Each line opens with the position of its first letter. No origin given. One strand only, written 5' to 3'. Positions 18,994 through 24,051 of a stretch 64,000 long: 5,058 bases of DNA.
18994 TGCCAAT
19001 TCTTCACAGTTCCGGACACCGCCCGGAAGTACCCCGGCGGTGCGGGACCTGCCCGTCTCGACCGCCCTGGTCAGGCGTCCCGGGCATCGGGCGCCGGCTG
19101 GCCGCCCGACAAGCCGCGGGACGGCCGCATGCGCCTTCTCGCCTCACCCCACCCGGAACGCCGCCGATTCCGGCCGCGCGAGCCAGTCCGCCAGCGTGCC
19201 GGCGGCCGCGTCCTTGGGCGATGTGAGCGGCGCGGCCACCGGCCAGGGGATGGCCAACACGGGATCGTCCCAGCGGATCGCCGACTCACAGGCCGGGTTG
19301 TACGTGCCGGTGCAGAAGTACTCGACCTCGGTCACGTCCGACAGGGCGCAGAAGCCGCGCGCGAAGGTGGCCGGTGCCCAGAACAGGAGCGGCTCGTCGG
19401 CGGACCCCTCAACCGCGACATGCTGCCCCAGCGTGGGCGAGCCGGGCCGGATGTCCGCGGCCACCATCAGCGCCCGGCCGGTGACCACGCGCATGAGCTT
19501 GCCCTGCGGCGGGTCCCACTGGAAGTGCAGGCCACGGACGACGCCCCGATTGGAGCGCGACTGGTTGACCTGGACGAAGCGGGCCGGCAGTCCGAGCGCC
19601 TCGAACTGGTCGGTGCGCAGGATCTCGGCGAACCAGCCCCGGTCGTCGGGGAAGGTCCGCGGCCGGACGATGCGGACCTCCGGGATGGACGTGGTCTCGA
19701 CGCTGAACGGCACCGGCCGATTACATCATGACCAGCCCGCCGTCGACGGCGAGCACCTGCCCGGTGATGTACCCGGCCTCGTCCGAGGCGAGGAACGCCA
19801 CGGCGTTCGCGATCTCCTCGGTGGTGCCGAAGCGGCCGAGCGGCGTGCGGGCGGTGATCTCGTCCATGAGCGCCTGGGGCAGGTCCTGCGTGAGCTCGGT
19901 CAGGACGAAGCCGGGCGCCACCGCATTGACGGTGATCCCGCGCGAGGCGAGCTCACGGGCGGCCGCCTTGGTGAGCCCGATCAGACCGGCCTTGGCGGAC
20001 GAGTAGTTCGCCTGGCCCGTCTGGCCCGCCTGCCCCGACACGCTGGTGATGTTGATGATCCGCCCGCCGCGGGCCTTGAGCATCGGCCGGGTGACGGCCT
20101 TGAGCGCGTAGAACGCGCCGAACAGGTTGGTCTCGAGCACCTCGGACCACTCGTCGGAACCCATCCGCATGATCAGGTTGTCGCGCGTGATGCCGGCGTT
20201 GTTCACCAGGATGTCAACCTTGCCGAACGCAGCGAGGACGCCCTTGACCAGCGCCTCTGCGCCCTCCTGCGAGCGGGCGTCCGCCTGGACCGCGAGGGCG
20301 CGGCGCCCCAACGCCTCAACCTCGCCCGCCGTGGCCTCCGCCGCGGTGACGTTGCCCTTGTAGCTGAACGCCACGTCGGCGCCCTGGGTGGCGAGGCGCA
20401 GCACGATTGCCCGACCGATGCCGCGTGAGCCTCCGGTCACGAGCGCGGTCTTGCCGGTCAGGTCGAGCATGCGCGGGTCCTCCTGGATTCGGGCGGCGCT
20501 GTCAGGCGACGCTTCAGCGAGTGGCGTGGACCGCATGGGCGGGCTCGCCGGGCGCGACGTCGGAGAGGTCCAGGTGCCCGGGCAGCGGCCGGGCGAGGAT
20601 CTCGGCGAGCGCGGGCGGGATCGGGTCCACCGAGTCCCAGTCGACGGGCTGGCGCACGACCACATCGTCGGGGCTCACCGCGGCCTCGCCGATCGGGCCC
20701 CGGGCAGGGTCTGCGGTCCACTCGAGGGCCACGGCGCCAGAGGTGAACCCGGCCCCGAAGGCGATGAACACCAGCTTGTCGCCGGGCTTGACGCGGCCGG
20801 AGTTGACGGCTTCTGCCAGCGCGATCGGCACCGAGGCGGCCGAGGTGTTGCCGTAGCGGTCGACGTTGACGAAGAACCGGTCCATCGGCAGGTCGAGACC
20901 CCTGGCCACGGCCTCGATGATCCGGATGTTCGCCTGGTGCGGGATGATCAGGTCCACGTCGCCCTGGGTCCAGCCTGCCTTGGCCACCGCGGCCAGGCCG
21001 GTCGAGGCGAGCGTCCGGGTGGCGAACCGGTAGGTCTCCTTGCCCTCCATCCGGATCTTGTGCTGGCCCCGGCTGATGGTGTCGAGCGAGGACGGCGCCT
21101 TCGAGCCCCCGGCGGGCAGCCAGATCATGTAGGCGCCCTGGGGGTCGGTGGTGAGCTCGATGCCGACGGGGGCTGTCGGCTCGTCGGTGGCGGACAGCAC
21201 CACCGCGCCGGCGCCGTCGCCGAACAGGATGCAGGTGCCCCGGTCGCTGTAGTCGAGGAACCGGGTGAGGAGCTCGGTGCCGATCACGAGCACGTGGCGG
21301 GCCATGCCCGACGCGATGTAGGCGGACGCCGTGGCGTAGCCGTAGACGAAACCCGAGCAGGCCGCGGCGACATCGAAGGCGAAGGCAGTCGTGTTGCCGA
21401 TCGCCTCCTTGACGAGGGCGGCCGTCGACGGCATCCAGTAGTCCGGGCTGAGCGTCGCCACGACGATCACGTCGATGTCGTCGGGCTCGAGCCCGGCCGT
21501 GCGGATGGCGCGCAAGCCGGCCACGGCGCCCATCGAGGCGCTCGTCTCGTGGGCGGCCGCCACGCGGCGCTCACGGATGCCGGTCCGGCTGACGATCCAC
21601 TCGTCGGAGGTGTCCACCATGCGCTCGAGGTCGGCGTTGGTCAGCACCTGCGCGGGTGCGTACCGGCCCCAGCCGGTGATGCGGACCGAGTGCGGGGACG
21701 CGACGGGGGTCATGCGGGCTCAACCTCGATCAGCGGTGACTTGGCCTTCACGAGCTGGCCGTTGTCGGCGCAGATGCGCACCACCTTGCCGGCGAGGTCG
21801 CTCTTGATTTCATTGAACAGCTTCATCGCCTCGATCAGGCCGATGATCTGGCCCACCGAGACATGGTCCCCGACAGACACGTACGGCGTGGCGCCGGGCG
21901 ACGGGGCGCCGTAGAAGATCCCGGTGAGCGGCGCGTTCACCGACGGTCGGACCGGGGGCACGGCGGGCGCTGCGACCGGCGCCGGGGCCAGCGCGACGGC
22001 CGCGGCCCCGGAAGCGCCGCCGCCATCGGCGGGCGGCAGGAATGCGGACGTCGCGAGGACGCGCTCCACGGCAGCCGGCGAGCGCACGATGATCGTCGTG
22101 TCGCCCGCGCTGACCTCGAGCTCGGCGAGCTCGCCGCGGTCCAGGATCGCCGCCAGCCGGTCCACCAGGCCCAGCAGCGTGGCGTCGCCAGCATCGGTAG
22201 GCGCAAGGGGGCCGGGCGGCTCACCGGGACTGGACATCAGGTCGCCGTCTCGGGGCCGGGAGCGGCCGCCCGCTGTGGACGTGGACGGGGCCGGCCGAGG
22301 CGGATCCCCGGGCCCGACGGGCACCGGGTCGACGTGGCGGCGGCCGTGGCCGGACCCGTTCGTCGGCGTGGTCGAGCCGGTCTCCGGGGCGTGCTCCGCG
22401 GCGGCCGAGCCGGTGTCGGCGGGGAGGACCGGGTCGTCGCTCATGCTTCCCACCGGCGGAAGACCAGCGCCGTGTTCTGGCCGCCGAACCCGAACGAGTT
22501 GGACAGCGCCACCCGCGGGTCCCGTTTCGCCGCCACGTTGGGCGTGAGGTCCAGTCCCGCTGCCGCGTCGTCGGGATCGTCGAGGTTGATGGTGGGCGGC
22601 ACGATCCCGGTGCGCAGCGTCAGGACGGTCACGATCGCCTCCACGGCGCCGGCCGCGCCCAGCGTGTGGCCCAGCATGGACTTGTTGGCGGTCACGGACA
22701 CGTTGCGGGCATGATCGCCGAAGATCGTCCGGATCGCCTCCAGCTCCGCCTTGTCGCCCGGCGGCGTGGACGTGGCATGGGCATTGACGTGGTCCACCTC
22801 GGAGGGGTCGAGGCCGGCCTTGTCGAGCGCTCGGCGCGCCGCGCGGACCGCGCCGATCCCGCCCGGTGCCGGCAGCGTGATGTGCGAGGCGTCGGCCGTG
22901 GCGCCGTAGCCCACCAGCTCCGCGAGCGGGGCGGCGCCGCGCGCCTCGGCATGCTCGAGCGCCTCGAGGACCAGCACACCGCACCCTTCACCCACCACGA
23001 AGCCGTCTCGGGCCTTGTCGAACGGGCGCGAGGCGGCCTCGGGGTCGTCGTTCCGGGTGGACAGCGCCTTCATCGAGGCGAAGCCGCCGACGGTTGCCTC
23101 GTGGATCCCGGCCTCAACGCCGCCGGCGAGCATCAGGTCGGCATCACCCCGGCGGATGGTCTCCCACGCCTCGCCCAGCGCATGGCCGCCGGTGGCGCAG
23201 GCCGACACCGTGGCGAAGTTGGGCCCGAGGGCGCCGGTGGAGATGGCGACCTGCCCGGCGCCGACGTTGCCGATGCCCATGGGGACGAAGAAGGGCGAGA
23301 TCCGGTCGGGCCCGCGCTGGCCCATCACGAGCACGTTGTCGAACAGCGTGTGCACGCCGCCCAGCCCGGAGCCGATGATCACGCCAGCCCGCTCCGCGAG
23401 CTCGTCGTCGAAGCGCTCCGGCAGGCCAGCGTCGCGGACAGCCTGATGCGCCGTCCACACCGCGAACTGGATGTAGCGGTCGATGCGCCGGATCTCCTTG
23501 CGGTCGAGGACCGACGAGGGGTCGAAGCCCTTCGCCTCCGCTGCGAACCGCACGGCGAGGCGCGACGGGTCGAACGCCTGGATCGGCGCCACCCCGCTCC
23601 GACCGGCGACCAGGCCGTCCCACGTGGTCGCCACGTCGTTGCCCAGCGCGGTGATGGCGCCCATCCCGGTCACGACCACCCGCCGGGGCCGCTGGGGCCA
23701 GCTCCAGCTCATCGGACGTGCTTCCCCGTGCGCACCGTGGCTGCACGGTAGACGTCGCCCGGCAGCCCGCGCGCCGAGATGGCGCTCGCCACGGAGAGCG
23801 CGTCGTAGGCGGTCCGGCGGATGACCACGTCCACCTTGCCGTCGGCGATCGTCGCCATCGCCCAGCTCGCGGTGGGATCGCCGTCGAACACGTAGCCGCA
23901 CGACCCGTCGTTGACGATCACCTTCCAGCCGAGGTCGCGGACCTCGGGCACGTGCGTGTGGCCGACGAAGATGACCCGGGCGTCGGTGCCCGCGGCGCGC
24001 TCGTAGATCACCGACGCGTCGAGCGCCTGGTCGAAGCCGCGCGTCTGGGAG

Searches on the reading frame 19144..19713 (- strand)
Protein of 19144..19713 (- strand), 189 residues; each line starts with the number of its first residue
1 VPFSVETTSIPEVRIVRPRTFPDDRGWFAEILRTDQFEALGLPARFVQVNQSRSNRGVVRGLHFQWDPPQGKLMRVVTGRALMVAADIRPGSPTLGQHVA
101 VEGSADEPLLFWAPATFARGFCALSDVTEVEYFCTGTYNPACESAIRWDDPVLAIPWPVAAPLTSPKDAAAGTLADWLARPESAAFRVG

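Call 14: search_protein_families(library=pfam, proteins=[window:19144-19713:-], max_evalue=0.0001)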
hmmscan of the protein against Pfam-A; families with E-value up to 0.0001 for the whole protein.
window:19144-19713:- (189 aa): 1 family
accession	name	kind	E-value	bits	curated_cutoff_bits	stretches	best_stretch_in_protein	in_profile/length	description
PF00908.23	dTDP_sugar_isom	-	1.1e-54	185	27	1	8-176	2-168/168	dTDP-4-dehydrorhamnose 3,5-epimerase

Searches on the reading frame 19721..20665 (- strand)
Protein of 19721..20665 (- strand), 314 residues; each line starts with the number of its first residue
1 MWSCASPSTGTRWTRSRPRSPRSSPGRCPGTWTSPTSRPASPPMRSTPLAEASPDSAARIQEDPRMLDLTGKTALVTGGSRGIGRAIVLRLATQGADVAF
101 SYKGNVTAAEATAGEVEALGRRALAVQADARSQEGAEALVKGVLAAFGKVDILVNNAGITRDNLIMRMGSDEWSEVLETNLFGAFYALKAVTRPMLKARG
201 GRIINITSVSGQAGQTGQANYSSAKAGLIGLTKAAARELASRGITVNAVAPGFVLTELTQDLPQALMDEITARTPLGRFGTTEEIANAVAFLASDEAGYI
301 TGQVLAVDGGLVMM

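Call 14: search_protein_families(library=pfam, proteins=[window:19721-20665:-], max_evalue=0.0001)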
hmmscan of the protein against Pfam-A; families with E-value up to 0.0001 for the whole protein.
window:19721-20665:- (314 aa): 3 families
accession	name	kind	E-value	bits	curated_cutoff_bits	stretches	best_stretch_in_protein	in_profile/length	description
PF13561.12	adh_short_C2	-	1.6e-66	224.7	27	1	81-311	6-235/236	Enoyl-(Acyl carrier protein) reductase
PF00106.31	adh_short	-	5.3e-60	202.7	26.6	1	72-263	1-191/195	short chain dehydrogenase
PF08659.16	KR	-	1.5e-16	61.3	22.6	1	73-235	2-163/180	KR domain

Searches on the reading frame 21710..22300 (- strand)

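Call 5: search_protein_families(library=pfam, proteins=[window:21710-22300:-], max_evalue=0.01)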
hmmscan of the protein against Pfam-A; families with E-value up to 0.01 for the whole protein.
window:21710-22300:- (196 aa): 3 families
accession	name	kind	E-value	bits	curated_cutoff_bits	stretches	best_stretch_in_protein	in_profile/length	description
PF00364.28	Biotin_lipoyl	-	1.1e-14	54.4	22.1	1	121-192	3-72/73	Biotin-requiring enzyme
PF13375.12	RnfC_N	-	0.00026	21.4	25.6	1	137-178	42-82/101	RnfC Barrel sandwich hybrid domain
PF13533.13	Biotin_lipoyl_2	-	0.0025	18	29.8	0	140-153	15-28/32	Biotin-lipoyl like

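Call 6: search_protein_families(library=ncbifam, proteins=[window:21710-22300:-], max_evalue=0.01)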
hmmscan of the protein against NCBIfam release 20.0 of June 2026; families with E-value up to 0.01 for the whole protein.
window:21710-22300:- (196 aa): 17 families
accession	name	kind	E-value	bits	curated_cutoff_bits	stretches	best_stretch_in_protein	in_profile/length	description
TIGR00531.1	BCCP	equivalog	5.7e-29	101.6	115.2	1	48-194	8-155/156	acetyl-CoA carboxylase biotin carboxyl carrier protein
NF005457.0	PRK07051.1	equivalog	3.9e-24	84.6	87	1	120-194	5-79/80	acetyl-CoA carboxylase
NF006761.0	PRK09282.1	domain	1.8e-12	46.5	402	1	120-194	523-590/591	pyruvate carboxylase subunit B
NF004173.0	PRK05641.1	equivalog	1.8e-11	44.8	199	1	82-193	43-152/153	putative acetyl-CoA carboxylase biotin carboxyl carrier protein subunit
NF005117.0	PRK06549.1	equivalog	1.7e-09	38.4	159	1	100-193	31-129/130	acetyl-CoA carboxylase biotin carboxyl carrier protein subunit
NF009554.0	PRK12999.1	equivalog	2.9e-07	28.7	965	1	131-194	1081-1146/1147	pyruvate carboxylase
NF010643.0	PRK14040.1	subfamily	1.9e-06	26.6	892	1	114-193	522-594/595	oxaloacetate decarboxylase subunit alpha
TIGR02712.1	urea_carbox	equivalog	5e-06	24.5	1303.85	1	140-193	1147-1200/1201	urea carboxylase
NF010645.0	PRK14042.1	equivalog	6.6e-06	25.1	1182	1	139-194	539-594/596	pyruvate carboxylase subunit B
NF006079.0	PRK08225.1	equivalog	1.6e-05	24.8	95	1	141-194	17-70/70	acetyl-CoA carboxylase biotin carboxyl carrier protein subunit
TIGR01108.1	oadA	equivalog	2.2e-05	23.1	756.5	1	139-187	531-579/582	sodium-extruding oxaloacetate decarboxylase subunit alpha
NF047903.1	MmDecMmdC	equivalog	6.9e-05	23.3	200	1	78-178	17-118/132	methylmalonyl-CoA decarboxylase subunit gamma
TIGR01235.1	pyruv_carbox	equivalog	0.00041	17.9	1114.45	1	131-193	1078-1142/1143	pyruvate carboxylase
NF004547.1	PRK05889.1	equivalog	0.0005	20.2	75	1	141-186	18-63/71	biotin/lipoyl-binding carrier protein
TIGR03794.1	NHLM_micro_HlyD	equivalog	0.0012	17.8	156.2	0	160-194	251-285/421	NHLP bacteriocin system secretion protein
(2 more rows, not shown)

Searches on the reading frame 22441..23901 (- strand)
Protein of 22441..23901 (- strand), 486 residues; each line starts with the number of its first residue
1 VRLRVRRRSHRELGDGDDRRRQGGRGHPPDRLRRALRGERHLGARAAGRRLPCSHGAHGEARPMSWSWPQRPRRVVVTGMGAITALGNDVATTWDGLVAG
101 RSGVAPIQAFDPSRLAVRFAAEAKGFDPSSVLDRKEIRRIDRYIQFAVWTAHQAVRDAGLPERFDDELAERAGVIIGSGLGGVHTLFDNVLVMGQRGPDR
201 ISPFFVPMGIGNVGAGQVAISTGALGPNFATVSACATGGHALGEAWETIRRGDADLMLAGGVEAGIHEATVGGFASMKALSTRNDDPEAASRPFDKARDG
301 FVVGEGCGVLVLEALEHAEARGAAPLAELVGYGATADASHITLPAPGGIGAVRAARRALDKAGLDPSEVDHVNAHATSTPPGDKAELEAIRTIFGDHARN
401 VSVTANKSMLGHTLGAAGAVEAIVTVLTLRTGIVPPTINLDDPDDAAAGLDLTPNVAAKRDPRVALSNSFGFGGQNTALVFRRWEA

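Call 14: search_protein_families(library=pfam, proteins=[window:22441-23901:-], max_evalue=0.0001)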
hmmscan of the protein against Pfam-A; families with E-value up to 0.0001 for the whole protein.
window:22441-23901:- (486 aa): 3 families
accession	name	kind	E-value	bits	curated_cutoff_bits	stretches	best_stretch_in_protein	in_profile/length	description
PF00109.32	ketoacyl-synt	-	2e-54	185.3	20.8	1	73-318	2-252/252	Beta-ketoacyl synthase, N-terminal domain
PF02801.28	Ketoacyl-synt_C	-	8.1e-39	132.8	20.8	1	326-440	1-118/119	Beta-ketoacyl synthase, C-terminal domain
PF00108.29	Thiolase_N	-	2.5e-05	24.2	26.4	0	233-266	83-116/260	Thiolase, N-terminal domain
